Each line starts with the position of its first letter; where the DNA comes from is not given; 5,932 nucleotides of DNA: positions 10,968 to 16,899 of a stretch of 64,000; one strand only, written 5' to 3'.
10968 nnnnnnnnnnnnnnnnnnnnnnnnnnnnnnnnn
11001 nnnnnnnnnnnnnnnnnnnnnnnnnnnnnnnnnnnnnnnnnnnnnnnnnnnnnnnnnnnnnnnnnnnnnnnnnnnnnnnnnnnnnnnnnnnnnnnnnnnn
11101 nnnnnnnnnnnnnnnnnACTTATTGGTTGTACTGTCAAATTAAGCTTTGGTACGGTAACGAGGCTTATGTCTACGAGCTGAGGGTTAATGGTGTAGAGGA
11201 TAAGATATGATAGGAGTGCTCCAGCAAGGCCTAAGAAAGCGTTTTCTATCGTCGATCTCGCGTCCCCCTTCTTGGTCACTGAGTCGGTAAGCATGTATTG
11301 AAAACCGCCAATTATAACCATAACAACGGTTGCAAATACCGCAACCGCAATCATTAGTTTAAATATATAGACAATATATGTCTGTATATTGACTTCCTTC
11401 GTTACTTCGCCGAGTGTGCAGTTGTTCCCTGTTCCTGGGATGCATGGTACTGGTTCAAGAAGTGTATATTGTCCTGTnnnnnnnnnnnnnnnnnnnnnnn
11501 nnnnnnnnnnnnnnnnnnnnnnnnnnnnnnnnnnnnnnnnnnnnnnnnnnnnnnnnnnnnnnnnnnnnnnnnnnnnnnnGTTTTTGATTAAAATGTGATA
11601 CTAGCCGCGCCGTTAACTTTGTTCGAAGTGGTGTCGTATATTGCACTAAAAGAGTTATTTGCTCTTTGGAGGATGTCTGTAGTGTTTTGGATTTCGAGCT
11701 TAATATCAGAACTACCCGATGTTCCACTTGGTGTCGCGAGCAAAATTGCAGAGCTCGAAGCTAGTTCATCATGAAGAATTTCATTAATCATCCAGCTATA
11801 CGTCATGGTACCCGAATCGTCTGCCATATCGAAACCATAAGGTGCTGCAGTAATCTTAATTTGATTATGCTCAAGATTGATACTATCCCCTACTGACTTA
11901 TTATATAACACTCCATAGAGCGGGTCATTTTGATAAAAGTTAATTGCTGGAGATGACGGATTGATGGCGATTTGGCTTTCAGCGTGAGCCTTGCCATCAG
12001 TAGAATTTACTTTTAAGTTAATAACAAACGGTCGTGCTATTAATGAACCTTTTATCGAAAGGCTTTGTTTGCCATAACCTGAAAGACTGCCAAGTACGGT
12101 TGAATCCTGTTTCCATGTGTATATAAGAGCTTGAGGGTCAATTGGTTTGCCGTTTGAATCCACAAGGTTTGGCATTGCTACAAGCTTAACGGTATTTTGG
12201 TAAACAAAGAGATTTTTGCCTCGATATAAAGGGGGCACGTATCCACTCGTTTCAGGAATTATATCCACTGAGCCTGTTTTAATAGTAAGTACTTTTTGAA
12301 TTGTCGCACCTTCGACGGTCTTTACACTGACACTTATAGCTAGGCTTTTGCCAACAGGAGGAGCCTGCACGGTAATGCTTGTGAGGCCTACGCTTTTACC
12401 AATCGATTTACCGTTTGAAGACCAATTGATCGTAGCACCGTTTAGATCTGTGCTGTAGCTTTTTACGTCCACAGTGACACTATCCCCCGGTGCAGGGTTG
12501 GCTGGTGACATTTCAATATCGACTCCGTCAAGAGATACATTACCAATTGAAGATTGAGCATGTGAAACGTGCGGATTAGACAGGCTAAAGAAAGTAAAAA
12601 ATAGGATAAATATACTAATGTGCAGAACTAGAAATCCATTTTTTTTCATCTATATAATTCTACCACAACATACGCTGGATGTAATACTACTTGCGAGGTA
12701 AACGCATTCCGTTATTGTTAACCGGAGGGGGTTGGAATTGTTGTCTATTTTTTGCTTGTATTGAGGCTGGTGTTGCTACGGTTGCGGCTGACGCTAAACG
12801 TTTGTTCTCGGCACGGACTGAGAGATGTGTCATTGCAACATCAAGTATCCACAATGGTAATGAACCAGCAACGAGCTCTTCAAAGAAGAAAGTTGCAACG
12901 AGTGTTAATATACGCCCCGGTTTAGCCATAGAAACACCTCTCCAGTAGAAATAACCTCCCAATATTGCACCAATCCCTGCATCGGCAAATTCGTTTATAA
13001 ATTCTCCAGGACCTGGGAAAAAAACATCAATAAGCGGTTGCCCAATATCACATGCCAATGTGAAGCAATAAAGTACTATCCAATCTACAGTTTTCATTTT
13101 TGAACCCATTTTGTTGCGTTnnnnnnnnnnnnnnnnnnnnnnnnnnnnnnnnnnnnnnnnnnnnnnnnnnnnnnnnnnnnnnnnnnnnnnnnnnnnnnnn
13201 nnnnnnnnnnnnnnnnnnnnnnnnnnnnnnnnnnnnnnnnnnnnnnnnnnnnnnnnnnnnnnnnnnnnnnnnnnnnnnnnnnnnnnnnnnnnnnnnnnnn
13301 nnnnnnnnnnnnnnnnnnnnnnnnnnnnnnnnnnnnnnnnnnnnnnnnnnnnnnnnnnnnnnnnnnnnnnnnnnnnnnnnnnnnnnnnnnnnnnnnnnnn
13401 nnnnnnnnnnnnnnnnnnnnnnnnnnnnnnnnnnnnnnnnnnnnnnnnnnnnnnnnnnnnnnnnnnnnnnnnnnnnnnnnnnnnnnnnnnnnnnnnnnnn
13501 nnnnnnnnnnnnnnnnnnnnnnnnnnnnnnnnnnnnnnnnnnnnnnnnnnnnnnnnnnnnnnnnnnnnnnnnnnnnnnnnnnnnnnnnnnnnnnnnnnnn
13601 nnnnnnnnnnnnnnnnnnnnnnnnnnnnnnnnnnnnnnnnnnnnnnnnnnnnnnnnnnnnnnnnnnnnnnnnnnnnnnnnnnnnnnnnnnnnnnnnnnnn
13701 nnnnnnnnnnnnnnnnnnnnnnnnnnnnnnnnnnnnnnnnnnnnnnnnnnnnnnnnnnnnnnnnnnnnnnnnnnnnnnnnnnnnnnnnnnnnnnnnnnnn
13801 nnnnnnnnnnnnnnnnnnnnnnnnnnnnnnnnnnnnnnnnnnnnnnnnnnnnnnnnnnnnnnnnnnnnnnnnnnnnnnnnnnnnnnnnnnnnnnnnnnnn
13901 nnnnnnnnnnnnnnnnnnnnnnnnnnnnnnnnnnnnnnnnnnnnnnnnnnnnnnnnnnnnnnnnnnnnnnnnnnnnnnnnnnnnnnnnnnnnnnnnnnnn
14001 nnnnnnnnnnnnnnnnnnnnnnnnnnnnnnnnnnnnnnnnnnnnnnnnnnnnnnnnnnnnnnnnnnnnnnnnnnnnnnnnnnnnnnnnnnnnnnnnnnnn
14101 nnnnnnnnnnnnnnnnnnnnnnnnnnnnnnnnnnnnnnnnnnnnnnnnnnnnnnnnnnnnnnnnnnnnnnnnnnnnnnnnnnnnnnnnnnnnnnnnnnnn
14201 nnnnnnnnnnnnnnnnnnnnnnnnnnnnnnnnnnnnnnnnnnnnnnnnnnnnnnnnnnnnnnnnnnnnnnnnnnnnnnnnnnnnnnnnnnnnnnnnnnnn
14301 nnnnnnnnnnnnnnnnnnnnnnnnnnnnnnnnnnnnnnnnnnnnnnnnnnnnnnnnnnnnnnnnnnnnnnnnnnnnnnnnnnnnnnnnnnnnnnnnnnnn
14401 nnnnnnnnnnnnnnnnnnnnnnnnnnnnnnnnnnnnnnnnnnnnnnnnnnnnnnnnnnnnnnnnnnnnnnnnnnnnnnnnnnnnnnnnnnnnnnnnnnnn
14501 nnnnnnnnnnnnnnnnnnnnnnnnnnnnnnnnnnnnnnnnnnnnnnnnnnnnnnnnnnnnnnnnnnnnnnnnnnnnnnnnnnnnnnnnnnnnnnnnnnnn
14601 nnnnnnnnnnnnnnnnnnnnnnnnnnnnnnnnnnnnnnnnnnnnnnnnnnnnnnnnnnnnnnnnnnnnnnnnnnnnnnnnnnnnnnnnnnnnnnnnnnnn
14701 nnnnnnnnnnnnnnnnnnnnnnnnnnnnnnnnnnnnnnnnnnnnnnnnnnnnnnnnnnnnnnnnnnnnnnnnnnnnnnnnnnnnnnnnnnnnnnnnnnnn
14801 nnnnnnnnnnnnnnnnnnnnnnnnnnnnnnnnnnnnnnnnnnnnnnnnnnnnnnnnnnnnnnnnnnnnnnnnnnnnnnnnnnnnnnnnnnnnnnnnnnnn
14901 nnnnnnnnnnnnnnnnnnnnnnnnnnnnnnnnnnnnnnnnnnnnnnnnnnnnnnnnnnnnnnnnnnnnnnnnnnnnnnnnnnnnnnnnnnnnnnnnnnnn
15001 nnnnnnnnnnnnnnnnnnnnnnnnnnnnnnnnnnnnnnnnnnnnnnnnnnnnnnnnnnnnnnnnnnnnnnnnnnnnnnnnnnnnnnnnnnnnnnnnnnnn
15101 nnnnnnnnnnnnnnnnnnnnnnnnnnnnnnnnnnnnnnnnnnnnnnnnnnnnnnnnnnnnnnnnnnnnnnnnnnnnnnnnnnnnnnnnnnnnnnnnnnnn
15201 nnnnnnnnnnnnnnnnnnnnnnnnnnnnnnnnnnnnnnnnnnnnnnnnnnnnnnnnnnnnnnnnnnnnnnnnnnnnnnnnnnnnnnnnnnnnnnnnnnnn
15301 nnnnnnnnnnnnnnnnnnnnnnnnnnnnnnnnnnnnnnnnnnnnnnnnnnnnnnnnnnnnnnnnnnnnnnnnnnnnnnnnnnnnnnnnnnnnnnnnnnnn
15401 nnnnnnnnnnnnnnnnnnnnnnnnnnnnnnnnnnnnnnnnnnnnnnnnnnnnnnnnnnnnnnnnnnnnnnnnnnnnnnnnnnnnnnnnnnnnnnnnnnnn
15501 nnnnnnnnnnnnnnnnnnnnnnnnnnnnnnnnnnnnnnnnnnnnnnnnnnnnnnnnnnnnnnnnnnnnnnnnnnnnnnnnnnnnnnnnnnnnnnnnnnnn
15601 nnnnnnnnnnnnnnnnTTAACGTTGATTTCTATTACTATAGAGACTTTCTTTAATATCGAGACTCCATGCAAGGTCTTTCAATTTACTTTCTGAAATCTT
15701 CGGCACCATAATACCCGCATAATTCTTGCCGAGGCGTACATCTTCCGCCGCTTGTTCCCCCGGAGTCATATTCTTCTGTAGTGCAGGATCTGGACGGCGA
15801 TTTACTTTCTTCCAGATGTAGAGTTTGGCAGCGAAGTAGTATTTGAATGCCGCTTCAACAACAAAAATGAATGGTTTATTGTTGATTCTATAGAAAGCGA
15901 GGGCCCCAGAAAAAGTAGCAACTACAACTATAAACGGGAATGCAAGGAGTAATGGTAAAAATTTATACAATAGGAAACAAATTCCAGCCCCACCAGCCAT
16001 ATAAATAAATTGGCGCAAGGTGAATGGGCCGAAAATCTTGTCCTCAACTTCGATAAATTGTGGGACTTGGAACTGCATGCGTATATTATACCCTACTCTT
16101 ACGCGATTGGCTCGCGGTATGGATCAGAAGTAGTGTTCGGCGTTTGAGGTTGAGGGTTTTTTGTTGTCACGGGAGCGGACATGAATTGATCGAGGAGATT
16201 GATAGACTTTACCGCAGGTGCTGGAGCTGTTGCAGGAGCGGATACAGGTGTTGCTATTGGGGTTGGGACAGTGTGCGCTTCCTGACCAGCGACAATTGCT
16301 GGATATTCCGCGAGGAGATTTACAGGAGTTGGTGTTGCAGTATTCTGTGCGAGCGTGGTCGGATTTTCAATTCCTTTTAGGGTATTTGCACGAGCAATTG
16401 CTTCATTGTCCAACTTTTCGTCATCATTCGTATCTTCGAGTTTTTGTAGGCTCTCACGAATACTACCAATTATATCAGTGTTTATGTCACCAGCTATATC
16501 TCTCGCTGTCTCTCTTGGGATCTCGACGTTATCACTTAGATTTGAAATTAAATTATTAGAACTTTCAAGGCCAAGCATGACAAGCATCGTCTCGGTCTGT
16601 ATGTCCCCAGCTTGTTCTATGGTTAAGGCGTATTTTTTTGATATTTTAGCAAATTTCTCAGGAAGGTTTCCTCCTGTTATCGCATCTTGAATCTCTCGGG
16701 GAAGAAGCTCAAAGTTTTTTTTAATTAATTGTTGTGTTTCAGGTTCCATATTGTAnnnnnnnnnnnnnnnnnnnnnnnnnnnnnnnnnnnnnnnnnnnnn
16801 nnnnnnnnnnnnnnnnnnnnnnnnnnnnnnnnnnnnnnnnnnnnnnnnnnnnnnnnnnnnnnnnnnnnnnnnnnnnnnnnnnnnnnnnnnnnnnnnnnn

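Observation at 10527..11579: Pilin-like candidate with a VirB2/TrbC-type helical hairpin plus a long Ala/Gln-rich coiled-coil tail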

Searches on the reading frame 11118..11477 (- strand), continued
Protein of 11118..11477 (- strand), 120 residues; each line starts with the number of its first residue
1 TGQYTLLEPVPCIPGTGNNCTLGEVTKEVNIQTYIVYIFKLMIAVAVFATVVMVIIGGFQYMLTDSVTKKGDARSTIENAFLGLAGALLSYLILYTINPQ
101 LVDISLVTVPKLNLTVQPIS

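Call 93: search_protein_families(library=pfam, proteins=[L064:2302-5904:+, L078:4210-6630:+, L061:4882-7014:+, L050:4792-6618:+, L066:5206-6999:+, L027:1137-2798:+, L029:4747-6666:+, L022:1766-3202:+, L062:5380-6804:+, L032:5578-7179:+], max_evalue=0.001)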
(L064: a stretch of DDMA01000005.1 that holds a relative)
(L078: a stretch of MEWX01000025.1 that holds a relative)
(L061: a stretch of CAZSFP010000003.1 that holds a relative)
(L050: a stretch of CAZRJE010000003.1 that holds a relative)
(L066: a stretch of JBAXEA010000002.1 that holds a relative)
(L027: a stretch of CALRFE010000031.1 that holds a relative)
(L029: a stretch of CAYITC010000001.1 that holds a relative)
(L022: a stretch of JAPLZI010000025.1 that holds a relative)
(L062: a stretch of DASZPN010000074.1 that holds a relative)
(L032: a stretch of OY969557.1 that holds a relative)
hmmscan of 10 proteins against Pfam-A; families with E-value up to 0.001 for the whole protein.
L064:2302-5904:+ (1201 aa): 1 family
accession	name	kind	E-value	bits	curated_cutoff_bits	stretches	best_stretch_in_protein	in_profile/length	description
PF18895.5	T4SS_pilin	-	1.1e-05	25.9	26.6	1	10-72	9-70/71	Type IV secretion system pilin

L078:4210-6630:+ (807 aa): 2 families
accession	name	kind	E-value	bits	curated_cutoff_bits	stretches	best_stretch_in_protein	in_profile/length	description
PF18895.5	T4SS_pilin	-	6.1e-07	29.9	26.6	1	615-681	4-70/71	Type IV secretion system pilin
PF06832.18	BiPBP_C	-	0.00059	20.1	26.8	0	264-317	21-68/90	Penicillin-Binding Protein C-terminus Family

L061:4882-7014:+ (711 aa): 2 families
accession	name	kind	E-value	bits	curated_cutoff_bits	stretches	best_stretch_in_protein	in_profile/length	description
PF18895.5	T4SS_pilin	-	2.3e-05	24.8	26.6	1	392-457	5-70/71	Type IV secretion system pilin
PF01464.25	SLT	-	0.00015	21.8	21.3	0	510-549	3-42/117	Transglycosylase SLT domain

L050:4792-6618:+ (609 aa): 1 family
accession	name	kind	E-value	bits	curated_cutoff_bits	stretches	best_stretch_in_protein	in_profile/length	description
PF18895.5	T4SS_pilin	-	0.00017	22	26.6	1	81-133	10-62/71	Type IV secretion system pilin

L066:5206-6999:+ (598 aa): 1 family
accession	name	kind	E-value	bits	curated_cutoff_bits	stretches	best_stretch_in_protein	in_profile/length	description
PF18895.5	T4SS_pilin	-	2.5e-07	31.1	26.6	1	299-360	9-70/71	Type IV secretion system pilin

L027:1137-2798:+ (554 aa): 1 family
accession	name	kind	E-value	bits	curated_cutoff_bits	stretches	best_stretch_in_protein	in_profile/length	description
PF18895.5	T4SS_pilin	-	6.7e-07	29.7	26.6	1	277-343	3-69/71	Type IV secretion system pilin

L029:4747-6666:+ (640 aa): 1 family
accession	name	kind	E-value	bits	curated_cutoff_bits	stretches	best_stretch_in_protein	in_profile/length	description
PF18895.5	T4SS_pilin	-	2.5e-07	31.1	26.6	1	111-169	11-69/71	Type IV secretion system pilin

L022:1766-3202:+ (479 aa): 0 families

L062:5380-6804:+ (475 aa): 2 families
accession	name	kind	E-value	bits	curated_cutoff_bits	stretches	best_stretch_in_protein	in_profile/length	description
PF02557.22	VanY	-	1.1e-13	51.6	25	1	366-471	8-128/132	D-alanyl-D-alanine carboxypeptidase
PF18895.5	T4SS_pilin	-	3.8e-05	24.1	26.6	1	243-305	8-70/71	Type IV secretion system pilin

L032:5578-7179:+ (534 aa): 1 family
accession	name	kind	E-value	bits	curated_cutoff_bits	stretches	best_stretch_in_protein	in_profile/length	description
PF18895.5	T4SS_pilin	-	3.5e-08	33.8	26.6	1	185-250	4-69/71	Type IV secretion system pilin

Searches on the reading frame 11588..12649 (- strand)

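Call 5: search_protein_families(library=pfam, proteins=[window:11588-12649:-], max_evalue=0.01)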
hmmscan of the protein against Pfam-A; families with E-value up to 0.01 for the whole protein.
window:11588-12649:- (353 aa): 0 families

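Call 90: search_protein_families(library=pfam, proteins=[window:11588-12649:-], max_evalue=1)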
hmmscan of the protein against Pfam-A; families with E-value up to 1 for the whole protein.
window:11588-12649:- (353 aa): 1 family
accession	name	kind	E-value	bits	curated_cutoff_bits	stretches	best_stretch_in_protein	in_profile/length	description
PF20578.4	aBig_2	-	0.049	13.9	27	1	56-88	19-51/89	Atrophied bacterial Ig domain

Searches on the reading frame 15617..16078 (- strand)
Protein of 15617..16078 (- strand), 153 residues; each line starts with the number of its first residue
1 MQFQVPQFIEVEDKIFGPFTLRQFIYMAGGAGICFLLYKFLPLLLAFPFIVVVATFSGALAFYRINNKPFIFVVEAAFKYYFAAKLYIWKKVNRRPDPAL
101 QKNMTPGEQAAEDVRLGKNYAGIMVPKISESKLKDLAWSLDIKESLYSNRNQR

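Call 5: search_protein_families(library=pfam, proteins=[window:15617-16078:-], max_evalue=0.01)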
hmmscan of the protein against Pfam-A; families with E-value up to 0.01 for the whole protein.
window:15617-16078:- (153 aa): 1 family
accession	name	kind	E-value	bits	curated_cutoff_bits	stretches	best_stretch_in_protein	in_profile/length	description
PF12666.12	PrgI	-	1.7e-09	38.6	27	1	9-83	6-85/91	PrgI family protein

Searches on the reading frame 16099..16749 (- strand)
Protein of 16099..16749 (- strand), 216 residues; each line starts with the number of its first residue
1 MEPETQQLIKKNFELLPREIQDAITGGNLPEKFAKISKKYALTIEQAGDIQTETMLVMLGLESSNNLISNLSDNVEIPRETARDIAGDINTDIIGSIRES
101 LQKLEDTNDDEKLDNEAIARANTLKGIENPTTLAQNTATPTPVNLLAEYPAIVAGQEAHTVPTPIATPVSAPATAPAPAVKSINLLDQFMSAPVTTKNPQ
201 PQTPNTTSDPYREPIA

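Call 5: search_protein_families(library=pfam, proteins=[window:16099-16749:-], max_evalue=0.01)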
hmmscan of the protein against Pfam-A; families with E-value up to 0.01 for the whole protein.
window:16099-16749:- (216 aa): 0 families

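Call 90: search_protein_families(library=pfam, proteins=[window:16099-16749:-], max_evalue=1)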
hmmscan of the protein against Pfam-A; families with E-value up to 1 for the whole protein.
window:16099-16749:- (216 aa): 1 family
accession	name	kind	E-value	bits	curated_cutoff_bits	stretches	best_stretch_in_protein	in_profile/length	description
PF15520.11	Ntox10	-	0.036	14.4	26.8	1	46-123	55-131/193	Novel toxin 10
